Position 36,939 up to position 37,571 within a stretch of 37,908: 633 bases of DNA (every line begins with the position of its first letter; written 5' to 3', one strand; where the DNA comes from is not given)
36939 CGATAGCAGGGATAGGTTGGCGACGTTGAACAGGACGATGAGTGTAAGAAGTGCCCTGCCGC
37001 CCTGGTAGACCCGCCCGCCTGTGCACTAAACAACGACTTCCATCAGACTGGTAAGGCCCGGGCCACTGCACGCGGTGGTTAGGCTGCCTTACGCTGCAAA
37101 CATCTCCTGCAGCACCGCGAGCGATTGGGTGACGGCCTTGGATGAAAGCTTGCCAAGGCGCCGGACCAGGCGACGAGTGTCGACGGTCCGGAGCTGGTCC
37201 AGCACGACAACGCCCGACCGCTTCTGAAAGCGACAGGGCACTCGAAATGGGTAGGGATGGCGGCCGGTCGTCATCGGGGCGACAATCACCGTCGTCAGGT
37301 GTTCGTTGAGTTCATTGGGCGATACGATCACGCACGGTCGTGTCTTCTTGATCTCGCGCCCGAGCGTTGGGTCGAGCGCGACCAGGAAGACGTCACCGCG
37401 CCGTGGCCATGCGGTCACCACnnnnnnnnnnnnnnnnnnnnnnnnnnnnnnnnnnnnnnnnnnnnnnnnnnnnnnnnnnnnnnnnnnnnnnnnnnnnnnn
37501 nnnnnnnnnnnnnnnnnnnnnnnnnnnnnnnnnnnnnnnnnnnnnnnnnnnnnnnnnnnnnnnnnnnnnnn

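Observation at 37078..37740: MazEF module is a discrete 663-bp unit bracketed by an 11-bp perfect inverted repeat containing the integron core consensus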

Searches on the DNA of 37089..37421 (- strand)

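Call 49: search_with_rna_model(model_id=R1, sources=[L001, L002, L003, L004, L005, L045, L046, L047, L048, L049, L050, L051, L052, L053, L054, L055, L056, L057, L058, L059, L060, L061, L062, L063, L064, L065, L066, L067, L068, L069, L070, L071, L072, L073, L074, L075, L076, L077, L078, L079, L080, L081, L082, L083, L084, L085, L086, L087, L088, L089, L090, L091, L092, L093, L094, L095, L096, L097, L098, L099, L100, L101, L102, L103, L104, L105, L106, L107, L108, L109, L110, L111, L112, L113, L114, L115, L116, L117, L118, L119, L120, L121, L122, L123, L124], max_evalue=0.01)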
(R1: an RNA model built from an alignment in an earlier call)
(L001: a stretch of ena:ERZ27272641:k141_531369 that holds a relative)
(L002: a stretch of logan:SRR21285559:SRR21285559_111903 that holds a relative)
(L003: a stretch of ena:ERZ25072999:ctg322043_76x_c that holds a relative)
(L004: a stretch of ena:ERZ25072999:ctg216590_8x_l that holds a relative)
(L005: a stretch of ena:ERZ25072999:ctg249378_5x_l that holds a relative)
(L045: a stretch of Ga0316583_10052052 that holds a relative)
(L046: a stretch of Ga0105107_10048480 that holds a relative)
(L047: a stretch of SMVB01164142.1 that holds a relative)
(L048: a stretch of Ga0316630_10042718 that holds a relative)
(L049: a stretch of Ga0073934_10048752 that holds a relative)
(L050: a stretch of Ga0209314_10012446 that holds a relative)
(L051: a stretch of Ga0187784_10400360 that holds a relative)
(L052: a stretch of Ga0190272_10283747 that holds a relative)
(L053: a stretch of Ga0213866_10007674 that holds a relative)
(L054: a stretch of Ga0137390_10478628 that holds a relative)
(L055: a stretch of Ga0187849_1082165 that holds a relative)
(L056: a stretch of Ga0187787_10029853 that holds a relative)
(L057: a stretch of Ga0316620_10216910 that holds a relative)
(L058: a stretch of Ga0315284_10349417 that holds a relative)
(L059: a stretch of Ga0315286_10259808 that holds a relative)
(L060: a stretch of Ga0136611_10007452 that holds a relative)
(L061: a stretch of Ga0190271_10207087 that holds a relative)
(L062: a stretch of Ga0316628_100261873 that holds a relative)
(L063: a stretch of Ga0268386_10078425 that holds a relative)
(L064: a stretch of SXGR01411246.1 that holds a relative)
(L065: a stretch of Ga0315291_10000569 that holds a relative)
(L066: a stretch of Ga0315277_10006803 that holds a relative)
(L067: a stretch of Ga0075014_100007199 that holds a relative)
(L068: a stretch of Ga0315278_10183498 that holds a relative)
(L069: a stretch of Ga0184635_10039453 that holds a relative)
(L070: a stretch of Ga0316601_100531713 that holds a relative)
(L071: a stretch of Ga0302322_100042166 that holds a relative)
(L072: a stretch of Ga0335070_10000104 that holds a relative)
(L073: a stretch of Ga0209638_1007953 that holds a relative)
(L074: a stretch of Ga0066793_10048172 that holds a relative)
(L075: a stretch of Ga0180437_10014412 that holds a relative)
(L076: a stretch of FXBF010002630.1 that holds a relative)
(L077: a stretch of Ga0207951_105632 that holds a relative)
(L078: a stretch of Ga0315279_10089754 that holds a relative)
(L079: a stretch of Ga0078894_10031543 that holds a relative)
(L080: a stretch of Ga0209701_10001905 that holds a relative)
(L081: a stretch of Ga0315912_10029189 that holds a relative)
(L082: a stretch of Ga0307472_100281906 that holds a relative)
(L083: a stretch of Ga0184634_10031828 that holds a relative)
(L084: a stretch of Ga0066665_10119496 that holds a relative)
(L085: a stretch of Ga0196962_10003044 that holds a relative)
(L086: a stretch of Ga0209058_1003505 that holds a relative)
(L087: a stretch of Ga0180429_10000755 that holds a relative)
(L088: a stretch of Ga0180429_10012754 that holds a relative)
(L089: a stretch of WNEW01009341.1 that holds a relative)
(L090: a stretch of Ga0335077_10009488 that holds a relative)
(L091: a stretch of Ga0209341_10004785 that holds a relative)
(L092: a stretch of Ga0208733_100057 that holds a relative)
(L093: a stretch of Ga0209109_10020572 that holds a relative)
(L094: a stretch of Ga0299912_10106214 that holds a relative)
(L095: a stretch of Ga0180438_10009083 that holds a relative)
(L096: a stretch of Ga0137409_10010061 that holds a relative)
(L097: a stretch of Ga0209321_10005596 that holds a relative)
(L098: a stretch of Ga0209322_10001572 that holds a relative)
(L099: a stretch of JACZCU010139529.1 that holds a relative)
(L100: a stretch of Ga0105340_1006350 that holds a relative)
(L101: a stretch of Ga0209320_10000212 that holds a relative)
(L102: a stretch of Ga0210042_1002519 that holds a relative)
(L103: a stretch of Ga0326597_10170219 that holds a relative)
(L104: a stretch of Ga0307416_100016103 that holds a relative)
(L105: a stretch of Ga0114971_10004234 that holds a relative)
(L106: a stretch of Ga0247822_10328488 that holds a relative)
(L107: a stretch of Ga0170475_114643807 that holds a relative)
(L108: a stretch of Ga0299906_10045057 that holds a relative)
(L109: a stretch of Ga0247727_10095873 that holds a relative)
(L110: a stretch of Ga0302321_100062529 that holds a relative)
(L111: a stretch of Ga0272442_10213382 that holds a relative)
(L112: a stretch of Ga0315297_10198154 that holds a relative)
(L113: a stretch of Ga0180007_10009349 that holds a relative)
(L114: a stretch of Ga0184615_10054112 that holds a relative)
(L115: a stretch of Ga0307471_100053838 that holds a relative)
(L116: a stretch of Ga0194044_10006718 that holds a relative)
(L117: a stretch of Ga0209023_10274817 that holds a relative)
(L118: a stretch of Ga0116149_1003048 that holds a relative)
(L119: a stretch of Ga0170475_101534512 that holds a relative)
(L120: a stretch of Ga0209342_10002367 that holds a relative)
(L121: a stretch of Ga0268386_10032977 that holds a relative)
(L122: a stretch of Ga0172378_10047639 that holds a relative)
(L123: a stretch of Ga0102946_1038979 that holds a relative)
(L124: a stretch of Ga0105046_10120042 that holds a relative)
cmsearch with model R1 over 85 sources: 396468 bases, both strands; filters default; matches with E-value up to 0.01: 6.
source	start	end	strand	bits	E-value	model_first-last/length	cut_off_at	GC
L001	153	270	+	98.9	3.9e-23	1-119/119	no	0.69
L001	908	1024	+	34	4.3e-06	1-119/119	no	0.62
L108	950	1058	+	32.8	9e-06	1-119/119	no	0.72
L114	842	950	+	29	8.6e-05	1-119/119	no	0.72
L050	968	1051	+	25.2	0.00087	1-119/119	no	0.79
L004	3122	3239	-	22.8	0.0038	1-119/119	no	0.54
